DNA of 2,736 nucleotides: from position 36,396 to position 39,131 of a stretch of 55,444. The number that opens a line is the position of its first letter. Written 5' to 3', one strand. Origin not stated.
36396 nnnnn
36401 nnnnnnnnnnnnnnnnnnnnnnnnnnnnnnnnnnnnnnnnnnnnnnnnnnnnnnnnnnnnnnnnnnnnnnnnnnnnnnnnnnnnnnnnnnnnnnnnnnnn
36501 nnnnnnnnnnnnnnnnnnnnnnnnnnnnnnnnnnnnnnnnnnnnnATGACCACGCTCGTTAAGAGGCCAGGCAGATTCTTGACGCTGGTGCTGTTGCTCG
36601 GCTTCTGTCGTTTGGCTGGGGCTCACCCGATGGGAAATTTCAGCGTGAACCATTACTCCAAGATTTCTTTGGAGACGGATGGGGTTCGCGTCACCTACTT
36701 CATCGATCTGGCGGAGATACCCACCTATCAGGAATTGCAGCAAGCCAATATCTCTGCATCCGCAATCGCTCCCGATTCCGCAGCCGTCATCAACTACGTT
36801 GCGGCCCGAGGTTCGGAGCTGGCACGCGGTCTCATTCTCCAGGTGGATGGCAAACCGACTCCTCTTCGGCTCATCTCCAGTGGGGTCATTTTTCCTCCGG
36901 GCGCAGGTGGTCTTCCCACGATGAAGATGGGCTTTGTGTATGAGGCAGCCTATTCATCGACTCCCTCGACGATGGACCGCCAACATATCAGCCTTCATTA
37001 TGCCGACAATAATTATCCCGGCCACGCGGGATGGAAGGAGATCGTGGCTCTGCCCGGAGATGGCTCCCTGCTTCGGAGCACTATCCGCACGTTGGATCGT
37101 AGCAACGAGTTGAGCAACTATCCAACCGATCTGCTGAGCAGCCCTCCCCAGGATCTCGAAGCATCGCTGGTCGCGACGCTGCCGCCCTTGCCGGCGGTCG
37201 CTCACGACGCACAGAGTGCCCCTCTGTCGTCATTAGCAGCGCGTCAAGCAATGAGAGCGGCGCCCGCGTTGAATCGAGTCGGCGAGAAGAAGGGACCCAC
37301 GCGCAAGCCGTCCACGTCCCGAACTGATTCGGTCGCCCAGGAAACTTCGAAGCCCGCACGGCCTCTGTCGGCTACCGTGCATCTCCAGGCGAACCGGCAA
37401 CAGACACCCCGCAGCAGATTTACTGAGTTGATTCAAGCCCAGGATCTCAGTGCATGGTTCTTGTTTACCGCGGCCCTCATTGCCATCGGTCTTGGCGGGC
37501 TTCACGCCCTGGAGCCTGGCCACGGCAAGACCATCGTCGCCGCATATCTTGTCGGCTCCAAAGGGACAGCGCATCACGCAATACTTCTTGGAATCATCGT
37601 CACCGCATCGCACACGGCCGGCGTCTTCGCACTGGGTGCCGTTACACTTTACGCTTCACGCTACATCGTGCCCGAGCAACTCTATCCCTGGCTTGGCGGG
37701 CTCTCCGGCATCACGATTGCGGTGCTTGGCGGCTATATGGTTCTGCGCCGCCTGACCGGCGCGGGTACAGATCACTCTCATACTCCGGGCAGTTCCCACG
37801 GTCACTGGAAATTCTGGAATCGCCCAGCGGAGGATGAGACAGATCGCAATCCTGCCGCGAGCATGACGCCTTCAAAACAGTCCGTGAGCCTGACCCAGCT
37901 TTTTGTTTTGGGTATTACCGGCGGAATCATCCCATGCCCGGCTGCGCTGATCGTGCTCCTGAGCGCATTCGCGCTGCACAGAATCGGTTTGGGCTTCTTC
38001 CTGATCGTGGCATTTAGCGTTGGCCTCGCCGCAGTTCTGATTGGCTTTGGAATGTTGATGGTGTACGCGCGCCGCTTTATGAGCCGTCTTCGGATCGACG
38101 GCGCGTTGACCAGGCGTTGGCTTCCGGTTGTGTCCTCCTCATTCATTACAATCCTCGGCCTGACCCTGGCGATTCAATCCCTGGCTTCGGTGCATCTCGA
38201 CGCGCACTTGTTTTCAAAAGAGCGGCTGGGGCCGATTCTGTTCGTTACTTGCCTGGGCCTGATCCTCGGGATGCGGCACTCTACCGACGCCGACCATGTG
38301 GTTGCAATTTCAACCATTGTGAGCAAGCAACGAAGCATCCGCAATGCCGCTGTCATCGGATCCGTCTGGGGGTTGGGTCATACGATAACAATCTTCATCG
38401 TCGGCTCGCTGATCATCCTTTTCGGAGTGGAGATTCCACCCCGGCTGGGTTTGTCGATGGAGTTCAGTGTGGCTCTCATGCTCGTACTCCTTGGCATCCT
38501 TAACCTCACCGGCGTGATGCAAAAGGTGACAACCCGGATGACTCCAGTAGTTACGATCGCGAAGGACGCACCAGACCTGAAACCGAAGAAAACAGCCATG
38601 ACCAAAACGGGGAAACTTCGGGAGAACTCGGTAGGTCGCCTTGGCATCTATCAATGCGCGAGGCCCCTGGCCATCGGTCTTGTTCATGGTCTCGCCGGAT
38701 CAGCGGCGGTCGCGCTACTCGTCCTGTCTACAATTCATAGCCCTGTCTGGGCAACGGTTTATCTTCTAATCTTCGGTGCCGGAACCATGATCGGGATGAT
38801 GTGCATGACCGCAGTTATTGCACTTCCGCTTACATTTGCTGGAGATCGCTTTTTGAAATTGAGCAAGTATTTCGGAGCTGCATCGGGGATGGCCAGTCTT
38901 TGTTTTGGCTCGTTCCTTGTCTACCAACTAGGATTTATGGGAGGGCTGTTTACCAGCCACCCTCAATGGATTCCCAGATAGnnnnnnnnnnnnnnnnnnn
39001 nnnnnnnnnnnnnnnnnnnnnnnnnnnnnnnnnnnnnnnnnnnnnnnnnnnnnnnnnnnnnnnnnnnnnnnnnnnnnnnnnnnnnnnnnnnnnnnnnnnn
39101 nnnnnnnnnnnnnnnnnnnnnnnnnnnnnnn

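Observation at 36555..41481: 861-aa single-polypeptide fusion of two different NicO-type Ni/Co transporter domains behind a large periplasmic domain, immediately followed by a TonB-dependent receptor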

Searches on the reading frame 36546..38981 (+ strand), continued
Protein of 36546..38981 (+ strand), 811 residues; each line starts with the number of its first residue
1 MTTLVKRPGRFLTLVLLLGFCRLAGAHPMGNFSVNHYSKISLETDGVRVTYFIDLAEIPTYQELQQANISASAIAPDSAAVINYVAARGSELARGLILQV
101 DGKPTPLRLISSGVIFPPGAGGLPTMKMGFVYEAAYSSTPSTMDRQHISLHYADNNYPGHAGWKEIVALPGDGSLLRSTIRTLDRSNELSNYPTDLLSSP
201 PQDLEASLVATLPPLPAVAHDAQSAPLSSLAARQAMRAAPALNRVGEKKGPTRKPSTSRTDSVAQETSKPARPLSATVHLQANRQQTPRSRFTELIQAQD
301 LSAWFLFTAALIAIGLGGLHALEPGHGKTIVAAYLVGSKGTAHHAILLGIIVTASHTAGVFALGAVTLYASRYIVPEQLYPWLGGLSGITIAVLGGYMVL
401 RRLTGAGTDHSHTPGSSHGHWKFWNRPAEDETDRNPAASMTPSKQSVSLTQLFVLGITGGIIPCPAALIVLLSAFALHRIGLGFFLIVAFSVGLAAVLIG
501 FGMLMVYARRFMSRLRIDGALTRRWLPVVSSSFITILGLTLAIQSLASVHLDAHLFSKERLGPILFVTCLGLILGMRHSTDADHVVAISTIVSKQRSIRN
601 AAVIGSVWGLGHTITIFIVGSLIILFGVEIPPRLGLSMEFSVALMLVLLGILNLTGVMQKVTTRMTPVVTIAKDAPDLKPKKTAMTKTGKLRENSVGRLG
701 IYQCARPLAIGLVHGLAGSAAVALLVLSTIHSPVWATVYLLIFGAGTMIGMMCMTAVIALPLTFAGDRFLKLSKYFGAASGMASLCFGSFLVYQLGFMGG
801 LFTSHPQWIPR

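Call 48: fold_search(model_id=the predicted structure, library=pdb)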
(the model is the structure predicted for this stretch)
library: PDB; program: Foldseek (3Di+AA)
matches with E <= 10: 785; with E <= 0.001: 0
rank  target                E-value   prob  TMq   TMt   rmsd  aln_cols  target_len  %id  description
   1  9gce                  5.9e-03  1.00  0.12  0.46   5.8       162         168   15  Ang-1 domain of the HupE/UreJ-2 protein from Rhodobacteraceae bacterium RbAng-1a with Cu bound (released 2025-09-10)
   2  3igq_C                6.0e-02  0.60  0.10  0.27  13.6       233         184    7  Crystal structure of the extracellular domain of a bacterial pentameric ligand-gated ion channel (released 2009-12-08)
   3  7ckr_A                6.2e-02  0.91  0.16  0.26  17.5       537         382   12  Cryo-EM structure of the human MCT1/Basigin-2 complex in the presence of anti-cancer drug candidate BAY-8002 in the ou (released 2020-12-23)
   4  3sio_A                7.5e-02  0.60  0.10  0.24  15.0       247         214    9  Ac-AChBP ligand binding domain (not including beta 9-10 linker) mutated to human alpha-7 nAChR (released 2011-10-26)
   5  7yr5_A                8.5e-02  0.85  0.16  0.27  18.5       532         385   12  Embigin facilitates monocarboxylate transporter 1 localization to plasma membrane and transition to a decoupling state (released 2022-09-28)
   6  3pmz_G                8.5e-02  0.63  0.10  0.25  15.4       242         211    9  Crystal Structure of the Complex of Acetylcholine Binding Protein and d-tubocurarine (released 2011-10-05)
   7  5osc_A                9.5e-02  0.60  0.10  0.18  11.0       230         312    8  GLIC-GABAAR alpha1 chimera crystallized in complex with pregnenolone sulfate at pH 4.5 (released 2017-10-11)
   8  9fau_C                9.9e-02  0.66  0.10  0.20  12.6       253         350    7  CryoEM structure of human full-length beta3gamma2 GABA(A) receptor in complex with GARLH4, the TMD of Neuroligin2 and  (released 2025-07-02)
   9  6f0m_A                9.9e-02  0.44  0.09  0.16  11.2       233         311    7  GLIC mutant E35Q (released 2018-01-10)
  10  3igq_B                1.0e-01  0.51  0.09  0.27  13.9       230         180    8  Crystal structure of the extracellular domain of a bacterial pentameric ligand-gated ion channel (released 2009-12-08)
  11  5mvn_A                1.0e-01  0.51  0.10  0.18  10.9       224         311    8  X-ray structure of the M205W mutant of GLIC in complex with propofol (released 2018-02-14)
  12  6lyy_A                1.1e-01  0.84  0.16  0.27  17.6       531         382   13  Cryo-EM structure of the human MCT1/Basigin-2 complex in the presence of anti-cancer drug candidate AZD3965 in the out (released 2020-12-23)
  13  6f0n_A                1.1e-01  0.35  0.09  0.16  11.0       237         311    8  GLIC mutant E82A (released 2018-01-10)
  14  6hyx_A                1.2e-01  0.38  0.09  0.17  11.1       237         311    8  THE GLIC PENTAMERIC LIGAND-GATED ION CHANNEL MUTANT Y197F-P250C (released 2018-12-19)
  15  6d6t_A                1.2e-01  0.57  0.10  0.20  13.9       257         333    9  Human GABA-A receptor alpha1-beta2-gamma2 subtype in complex with GABA and flumazenil, conformation B (released 2018-06-27)
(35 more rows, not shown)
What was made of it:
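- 36624..37190 (+): Periplasmic beta-sandwich domain that would start with His1 (aa 27-215); anglerase-like. The top Foldseek PDB hit is 9GCE, the Ang-1 domain with Cu bound (E 5.9e-3, probability 1.0; call 48).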

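Call 79: find_encoding_contigs(protein=window:36546-38978:+, flank=1000, max_places=3)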
Protein window:36546-38978:+ (811 aa): no gene with exactly this product is on record in the collection.
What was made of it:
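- Tried and rejected: Exact look-up of the window's 811-aa product: not on record, probably because a different start was called (call 79).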

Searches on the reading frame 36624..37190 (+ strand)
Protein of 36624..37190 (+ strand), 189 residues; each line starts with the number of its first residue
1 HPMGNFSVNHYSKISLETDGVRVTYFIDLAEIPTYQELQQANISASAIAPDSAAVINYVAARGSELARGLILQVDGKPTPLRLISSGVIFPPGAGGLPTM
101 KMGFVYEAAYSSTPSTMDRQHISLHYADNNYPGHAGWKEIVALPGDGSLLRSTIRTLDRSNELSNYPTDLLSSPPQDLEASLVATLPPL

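Call 71: search_solved_structures(query=A6, max_evalue=10, show_alignments=2)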
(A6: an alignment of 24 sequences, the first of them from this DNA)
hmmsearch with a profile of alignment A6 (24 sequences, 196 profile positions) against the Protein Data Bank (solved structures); distinct sequences matched with E-value up to 10: 5.
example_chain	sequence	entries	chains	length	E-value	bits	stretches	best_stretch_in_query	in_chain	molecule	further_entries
6ltr_A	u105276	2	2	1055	0.51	13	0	61-118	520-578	Cas12i2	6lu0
1fu0_A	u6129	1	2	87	0.56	12.8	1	52-101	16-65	PHOSPHOCARRIER PROTEIN HPR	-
1ptf_A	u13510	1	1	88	0.61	12.7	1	53-101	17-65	HISTIDINE-CONTAINING PHOSPHOCARRIER PROTEIN HPR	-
1qfr_A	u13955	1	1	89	0.62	12.7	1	53-101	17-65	PHOSPHOCARRIER PROTEIN HPR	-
6ltp_A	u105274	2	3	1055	1.5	11.5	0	61-118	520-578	Cas12i2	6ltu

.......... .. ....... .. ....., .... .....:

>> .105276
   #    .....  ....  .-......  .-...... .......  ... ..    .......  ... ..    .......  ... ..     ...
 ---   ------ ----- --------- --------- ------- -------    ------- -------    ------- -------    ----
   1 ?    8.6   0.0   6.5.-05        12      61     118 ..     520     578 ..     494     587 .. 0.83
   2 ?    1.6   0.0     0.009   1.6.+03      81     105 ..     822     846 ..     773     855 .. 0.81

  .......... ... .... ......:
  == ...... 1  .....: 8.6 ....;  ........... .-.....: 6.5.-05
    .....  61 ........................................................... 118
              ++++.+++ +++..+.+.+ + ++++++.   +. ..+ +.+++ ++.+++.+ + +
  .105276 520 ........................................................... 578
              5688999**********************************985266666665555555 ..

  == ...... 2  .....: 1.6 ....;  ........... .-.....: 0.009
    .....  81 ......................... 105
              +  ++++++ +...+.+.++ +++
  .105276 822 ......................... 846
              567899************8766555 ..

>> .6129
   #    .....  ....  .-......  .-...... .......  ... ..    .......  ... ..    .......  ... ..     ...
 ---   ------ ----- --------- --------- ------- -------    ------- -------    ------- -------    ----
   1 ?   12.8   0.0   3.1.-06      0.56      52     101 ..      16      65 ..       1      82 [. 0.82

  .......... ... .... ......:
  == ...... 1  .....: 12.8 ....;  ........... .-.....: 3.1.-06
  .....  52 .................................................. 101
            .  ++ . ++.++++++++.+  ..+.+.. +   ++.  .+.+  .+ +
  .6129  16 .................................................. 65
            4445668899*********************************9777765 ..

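Call 72: search_protein_families(library=pfam, alignment_id=A6, max_evalue=1)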
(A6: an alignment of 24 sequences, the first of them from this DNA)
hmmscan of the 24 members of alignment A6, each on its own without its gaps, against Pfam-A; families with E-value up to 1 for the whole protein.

A. member 1, seq(189 aa): 0 families

B. families by the number of members that match (of 24 scanned): 8 families
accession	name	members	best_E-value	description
PF13202.12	EF-hand_5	4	0.031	EF hand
PF01479.30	S4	1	0.0065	S4 domain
PF21139.3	BT_MCC_alpha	1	0.0067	Methylcrotonyl-CoA carboxylase, alpha-subunit, BT domain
PF10279.14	Latarcin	1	0.033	Latarcin precursor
PF04131.20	NanE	1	0.079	Putative N-acetylmannosamine-6-phosphate epimerase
PF19818.4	DUF6301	1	0.17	Family of unknown function (DUF6301)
PF25422.1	DUF7892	1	0.25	Domain of unknown function (DUF7892)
PF03902.18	Gal4_dimer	1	0.27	Gal4-like dimerisation domain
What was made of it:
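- Closest known: Anglerases Ang-1 and Ang-2: His1 beta-sandwich domains fused to HupE/UreJ-2 permeases. Different: There is no detectable sequence similarity (calls 71, 72).
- The N-domain has no detectable sequence similarity to Ang-1 or Ang-2 (calls 71, 72).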

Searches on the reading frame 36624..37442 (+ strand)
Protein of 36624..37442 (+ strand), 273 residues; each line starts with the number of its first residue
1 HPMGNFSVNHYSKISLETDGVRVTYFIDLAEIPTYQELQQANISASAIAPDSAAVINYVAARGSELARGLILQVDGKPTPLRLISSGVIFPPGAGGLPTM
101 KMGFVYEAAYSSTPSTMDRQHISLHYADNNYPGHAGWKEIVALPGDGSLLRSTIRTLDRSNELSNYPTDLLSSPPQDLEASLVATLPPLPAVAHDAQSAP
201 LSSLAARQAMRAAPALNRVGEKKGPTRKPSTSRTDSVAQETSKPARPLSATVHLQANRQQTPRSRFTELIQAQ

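Call 14: search_protein_families(library=pfam, proteins=[window:36624-37442:+], max_evalue=10)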
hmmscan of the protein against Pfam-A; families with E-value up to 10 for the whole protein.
seq(273 aa): 0 families

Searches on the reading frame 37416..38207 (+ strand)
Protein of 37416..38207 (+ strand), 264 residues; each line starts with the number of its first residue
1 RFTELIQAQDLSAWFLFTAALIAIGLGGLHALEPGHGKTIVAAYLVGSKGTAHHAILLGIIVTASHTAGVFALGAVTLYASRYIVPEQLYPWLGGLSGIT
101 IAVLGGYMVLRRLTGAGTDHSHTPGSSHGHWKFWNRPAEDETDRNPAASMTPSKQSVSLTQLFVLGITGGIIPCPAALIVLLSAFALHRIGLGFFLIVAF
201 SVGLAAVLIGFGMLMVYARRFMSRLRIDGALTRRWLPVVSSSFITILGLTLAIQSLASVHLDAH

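Call 14: search_protein_families(library=pfam, proteins=[window:37416-38207:+], max_evalue=10)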
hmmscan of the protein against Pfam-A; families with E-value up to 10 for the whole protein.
seq(264 aa): 3 families
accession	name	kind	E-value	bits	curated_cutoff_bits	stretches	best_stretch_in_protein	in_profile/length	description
PF03824.22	NicO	-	2.3e-11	44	27.7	2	17-82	2-70/287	High-affinity nickel-transport protein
PF13386.12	DsbD_2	-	1.5e-05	25.5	24.9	1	72-223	48-182/199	Cytochrome C biogenesis protein transmembrane region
PF20990.2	DUF2207_C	-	1.2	9.2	33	1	166-232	139-199/247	Predicted membrane protein (DUF2207) C-terminal domain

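Call 76: search_protein_families(library=ncbifam, proteins=[window:37416-38207:+], max_evalue=1)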
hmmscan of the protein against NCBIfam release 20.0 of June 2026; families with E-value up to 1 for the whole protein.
seq(264 aa): 1 family
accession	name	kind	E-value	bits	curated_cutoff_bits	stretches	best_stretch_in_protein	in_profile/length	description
NF007454.0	PRK10019.1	subfamily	4.8e-36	124.4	195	2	2-130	4-128/283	nickel/cobalt efflux transporter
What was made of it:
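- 37431..38201 (+): RcnA-like 6-TM half (aa 296-552) with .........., a short His-rich loop and the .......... motif. NCBIfam PRK10019, E 5e-36, 124 bits against a cutoff of 195 (call 76).
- Checked: Middle half: NCBIfam RcnA model PRK10019, E 5e-36, below that model's cutoff (call 76).
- The score is below the RcnA subfamily cutoff (124 bits against 195, call 76).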

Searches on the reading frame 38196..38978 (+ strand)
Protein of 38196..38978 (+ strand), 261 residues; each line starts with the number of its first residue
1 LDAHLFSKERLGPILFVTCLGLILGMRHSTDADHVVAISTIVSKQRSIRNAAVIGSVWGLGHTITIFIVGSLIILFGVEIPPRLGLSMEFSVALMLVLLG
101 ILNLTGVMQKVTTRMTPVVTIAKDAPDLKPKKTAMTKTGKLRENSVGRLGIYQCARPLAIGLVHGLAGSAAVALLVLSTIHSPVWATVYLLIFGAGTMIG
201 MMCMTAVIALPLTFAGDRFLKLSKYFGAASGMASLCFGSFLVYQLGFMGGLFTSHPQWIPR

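Call 14: search_protein_families(library=pfam, proteins=[window:38196-38978:+], max_evalue=10)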
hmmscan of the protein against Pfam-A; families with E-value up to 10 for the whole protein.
seq(261 aa): 2 families
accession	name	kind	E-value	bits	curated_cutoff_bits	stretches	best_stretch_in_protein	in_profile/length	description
PF03824.22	NicO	-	0.00021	21.2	27.7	1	16-221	3-216/287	High-affinity nickel-transport protein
PF13386.12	DsbD_2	-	0.025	14.9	24.9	1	53-231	33-197/199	Cytochrome C biogenesis protein transmembrane region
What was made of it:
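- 38202..38981 (+): Second 6-TM half (aa 553-811) with the NiCoT signature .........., WGLGHT and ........, followed by the stop codon. Pfam NicO, E 2e-4 when scanned alone (call 14).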

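Call 76: search_protein_families(library=ncbifam, proteins=[window:38196-38978:+], max_evalue=1)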
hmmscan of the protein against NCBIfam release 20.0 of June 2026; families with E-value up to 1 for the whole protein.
seq(261 aa): 3 families
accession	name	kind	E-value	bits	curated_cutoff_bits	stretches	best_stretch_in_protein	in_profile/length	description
TIGR00802.1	nico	subfamily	0.00037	20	333.05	1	20-79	3-62/281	HoxN/HupN/NixA family nickel/cobalt transporter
NF052500.1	NicTportNicT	equivalog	0.004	16.5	450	1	19-79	48-108/340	Nickel transporter NicT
NF040495.1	tranport_ArsG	equivalog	0.063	12.6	200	0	14-111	7-107/225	aromatic aminobenezylarsenical efflux permease ArsG family transporter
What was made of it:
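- Checked: C-terminal half: only weak hits to HoxN/NixA TIGR00802, E 4e-4, 20 bits against a cutoff of 333 (call 76).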
